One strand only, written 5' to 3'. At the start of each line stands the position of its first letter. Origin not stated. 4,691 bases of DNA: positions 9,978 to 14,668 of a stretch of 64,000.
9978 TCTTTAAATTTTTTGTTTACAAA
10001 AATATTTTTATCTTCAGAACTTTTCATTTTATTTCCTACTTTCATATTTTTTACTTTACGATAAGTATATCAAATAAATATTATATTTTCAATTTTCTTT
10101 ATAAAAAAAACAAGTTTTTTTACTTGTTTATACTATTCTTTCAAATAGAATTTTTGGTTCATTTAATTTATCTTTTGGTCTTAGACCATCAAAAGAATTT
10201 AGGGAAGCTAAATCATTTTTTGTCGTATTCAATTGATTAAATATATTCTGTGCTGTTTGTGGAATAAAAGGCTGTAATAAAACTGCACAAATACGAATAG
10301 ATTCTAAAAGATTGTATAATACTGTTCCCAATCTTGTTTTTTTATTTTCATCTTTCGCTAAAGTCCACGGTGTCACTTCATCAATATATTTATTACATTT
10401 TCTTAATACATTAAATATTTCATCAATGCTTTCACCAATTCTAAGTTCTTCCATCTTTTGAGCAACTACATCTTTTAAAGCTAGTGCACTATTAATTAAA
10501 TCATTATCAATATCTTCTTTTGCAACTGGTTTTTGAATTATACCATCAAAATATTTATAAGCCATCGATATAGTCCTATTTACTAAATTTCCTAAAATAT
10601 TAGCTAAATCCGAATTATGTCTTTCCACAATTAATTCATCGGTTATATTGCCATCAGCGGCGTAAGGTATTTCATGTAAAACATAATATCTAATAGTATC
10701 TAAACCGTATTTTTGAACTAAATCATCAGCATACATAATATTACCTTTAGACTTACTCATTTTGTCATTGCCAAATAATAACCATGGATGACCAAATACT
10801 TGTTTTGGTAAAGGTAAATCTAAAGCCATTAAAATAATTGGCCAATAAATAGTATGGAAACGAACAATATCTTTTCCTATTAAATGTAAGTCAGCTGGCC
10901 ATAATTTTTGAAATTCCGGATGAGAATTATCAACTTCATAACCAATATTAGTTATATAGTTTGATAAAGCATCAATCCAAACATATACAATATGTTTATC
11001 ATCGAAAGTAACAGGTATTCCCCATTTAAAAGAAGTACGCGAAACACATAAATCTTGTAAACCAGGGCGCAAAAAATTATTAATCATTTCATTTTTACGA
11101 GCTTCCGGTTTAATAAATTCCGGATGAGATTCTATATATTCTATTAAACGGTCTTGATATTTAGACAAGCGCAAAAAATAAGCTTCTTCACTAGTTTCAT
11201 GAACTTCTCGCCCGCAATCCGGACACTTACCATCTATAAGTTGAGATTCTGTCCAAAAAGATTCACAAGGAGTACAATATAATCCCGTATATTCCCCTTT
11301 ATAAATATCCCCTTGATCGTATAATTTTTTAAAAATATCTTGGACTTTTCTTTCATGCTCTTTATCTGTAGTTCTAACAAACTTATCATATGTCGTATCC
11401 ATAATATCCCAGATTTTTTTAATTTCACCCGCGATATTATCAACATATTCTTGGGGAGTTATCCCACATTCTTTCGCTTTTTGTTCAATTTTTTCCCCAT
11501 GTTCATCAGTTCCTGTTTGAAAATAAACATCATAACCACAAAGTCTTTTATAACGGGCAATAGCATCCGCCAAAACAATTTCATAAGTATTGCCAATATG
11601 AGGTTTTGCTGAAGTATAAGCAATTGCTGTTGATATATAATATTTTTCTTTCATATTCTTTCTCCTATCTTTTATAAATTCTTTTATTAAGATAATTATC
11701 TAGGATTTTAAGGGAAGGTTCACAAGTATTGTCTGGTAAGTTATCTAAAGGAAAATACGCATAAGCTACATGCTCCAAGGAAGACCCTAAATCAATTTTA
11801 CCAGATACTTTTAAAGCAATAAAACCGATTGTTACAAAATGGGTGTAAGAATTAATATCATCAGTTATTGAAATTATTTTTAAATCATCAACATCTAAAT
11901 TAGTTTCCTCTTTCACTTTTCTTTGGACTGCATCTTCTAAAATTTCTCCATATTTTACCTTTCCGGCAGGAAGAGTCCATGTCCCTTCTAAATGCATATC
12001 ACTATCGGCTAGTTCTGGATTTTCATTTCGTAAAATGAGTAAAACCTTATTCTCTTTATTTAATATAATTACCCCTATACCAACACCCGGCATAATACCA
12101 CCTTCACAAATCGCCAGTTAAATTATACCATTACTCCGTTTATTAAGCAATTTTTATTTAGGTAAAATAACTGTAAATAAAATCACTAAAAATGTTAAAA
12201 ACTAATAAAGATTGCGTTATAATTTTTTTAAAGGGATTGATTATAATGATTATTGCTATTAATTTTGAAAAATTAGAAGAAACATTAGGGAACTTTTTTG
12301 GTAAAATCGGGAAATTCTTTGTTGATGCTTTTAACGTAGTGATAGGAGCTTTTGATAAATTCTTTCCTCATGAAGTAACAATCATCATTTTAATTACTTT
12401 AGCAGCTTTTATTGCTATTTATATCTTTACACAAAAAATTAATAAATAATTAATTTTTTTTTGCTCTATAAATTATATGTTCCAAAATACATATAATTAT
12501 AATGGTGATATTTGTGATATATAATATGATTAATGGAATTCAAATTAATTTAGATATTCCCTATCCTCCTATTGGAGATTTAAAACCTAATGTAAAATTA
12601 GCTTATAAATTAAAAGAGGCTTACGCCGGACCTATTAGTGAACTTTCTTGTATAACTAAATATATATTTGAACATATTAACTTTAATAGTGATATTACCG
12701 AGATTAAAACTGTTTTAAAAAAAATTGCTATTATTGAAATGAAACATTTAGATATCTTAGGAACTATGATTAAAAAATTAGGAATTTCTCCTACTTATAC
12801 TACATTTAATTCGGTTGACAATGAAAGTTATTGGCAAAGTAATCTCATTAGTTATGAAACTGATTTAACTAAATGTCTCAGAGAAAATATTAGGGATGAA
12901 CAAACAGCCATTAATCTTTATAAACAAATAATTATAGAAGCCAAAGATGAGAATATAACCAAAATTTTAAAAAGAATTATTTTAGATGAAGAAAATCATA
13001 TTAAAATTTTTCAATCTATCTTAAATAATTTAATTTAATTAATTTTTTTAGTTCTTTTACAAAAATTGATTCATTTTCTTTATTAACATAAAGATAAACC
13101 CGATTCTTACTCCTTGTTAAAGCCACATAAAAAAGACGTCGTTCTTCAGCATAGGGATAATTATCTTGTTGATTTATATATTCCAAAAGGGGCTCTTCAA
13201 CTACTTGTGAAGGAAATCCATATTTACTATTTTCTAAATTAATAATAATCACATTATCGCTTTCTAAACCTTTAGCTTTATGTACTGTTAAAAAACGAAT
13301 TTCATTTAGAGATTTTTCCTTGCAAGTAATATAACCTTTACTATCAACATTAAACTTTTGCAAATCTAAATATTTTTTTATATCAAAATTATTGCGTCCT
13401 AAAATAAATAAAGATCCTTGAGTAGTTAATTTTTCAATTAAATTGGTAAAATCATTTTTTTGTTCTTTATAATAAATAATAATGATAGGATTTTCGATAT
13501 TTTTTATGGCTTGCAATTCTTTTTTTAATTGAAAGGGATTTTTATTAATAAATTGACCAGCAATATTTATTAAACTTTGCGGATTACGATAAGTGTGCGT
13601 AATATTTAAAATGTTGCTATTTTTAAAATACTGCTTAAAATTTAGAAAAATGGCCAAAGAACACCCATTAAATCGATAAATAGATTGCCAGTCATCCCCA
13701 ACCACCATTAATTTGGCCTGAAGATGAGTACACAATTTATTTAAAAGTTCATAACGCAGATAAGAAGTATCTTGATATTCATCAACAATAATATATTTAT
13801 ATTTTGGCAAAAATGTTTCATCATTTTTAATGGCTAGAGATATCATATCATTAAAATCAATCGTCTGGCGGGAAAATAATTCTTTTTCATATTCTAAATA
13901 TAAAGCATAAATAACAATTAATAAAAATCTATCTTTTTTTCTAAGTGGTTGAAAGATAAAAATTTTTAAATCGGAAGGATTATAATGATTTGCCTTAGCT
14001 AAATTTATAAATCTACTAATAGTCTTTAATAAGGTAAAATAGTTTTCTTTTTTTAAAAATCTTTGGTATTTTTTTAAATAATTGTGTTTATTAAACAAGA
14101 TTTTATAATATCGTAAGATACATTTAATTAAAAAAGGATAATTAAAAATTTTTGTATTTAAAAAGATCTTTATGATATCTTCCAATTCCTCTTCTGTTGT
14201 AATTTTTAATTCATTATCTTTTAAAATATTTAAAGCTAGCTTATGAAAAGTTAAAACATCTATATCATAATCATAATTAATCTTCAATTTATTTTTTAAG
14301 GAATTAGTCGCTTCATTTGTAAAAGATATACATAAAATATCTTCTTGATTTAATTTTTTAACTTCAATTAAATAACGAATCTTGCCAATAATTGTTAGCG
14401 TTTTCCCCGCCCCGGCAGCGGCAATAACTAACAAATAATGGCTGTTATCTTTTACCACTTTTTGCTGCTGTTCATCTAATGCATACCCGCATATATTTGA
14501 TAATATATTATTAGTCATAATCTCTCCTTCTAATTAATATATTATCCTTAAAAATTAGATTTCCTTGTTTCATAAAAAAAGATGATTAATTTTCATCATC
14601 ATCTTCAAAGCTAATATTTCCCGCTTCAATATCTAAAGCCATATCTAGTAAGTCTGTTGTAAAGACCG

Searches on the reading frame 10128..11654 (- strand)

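Call 85: search_protein_families(library=pfam, proteins=[window:10128-11654:-], max_evalue=0.001)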
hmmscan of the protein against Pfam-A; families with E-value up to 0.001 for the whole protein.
window:10128-11654:- (508 aa): 6 families
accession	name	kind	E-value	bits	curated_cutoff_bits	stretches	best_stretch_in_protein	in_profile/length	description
PF09334.17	tRNA-synt_1g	-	3.8e-111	372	20.1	2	155-361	180-390/391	tRNA synthetases class I (M)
PF00133.28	tRNA-synt_1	-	9.5e-34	117.3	22.7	2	2-216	22-244/414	tRNA synthetases class I (I, L, M and V)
PF01406.26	tRNA-synt_1e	-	1.5e-12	48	27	2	16-121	21-125/301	tRNA synthetases class I (C) catalytic domain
PF19303.5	Anticodon_3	-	3.3e-11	43.7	23.5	1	392-507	20-135/152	Anticodon binding domain of methionyl tRNA ligase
PF08264.19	Anticodon_1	-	1e-07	32.3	25.1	1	393-488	11-104/148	Anticodon-binding domain of tRNA ligase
PF01921.24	tRNA-synt_1f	-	3.1e-06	26.8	27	0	259-330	240-314/360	tRNA synthetases class I (K)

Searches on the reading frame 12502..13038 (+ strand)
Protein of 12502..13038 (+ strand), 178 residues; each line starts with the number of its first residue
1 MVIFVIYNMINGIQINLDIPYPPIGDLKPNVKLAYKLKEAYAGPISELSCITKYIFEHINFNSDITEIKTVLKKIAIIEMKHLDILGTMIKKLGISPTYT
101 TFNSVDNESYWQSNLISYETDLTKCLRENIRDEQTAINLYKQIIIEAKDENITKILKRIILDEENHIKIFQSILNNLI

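Call 74: search_protein_families(library=pfam, proteins=[window:12502-13038:+], max_evalue=0.00001)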
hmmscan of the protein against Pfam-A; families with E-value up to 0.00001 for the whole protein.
window:12502-13038:+ (178 aa): 4 families
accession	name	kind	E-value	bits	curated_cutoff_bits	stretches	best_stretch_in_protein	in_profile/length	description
PF05067.18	Mn_catalase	-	1.4e-11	44.4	27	1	28-94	16-81/284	Manganese containing catalase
PF02915.23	Rubrerythrin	-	4.7e-10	40.4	22.8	1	52-173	15-136/137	Rubrerythrin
PF00210.30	Ferritin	-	2.1e-09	37.9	24.5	1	62-177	27-139/142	Ferritin-like domain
PF03232.19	COQ7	-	8.1e-06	26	23.5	0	122-175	3-57/169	Ubiquinone biosynthesis protein COQ7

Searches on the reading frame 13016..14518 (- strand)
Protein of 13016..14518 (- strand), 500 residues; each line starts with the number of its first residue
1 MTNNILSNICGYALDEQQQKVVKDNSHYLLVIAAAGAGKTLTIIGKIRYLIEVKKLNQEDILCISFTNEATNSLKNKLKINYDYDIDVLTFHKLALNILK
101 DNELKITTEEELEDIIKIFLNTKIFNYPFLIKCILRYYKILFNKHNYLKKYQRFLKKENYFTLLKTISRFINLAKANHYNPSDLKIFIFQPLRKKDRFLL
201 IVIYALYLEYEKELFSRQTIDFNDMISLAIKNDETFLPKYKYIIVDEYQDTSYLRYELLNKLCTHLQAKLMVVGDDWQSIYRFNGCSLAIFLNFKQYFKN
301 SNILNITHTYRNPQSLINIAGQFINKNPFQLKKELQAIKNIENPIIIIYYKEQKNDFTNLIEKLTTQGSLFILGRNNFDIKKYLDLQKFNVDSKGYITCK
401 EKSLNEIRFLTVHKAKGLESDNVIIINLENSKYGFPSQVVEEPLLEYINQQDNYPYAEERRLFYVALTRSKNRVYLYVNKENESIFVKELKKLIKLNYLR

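Call 85: search_protein_families(library=pfam, proteins=[window:13016-14518:-], max_evalue=0.001)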
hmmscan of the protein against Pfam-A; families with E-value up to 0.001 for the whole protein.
window:13016-14518:- (500 aa): 7 families
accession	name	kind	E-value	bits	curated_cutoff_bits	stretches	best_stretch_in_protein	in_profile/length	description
PF00580.27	UvrD-helicase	-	4.4e-46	158.2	23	1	14-298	1-270/271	UvrD/REP helicase N-terminal domain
PF13245.12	AAA_19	-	1.4e-20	74.2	25.1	1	23-283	8-133/134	AAA domain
PF13361.12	UvrD_C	-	2.5e-19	70.4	25.6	1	399-480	279-349/350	UvrD-like helicase C-terminal domain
PF13538.12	UvrD_C_2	-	3.6e-11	43.2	27.4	1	452-477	27-52/52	UvrD-like helicase C-terminal domain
PF01443.25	Viral_helicase1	-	4.1e-08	33.7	21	1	238-477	58-227/228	Viral superfamily 1 RNA helicase core domain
PF13604.12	AAA_30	-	1.6e-06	28.4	27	0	17-81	5-69/191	AAA domain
PF00270.35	DEAD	-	0.00025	21.3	26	0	18-116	4-109/167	DEAD/DEAH box helicase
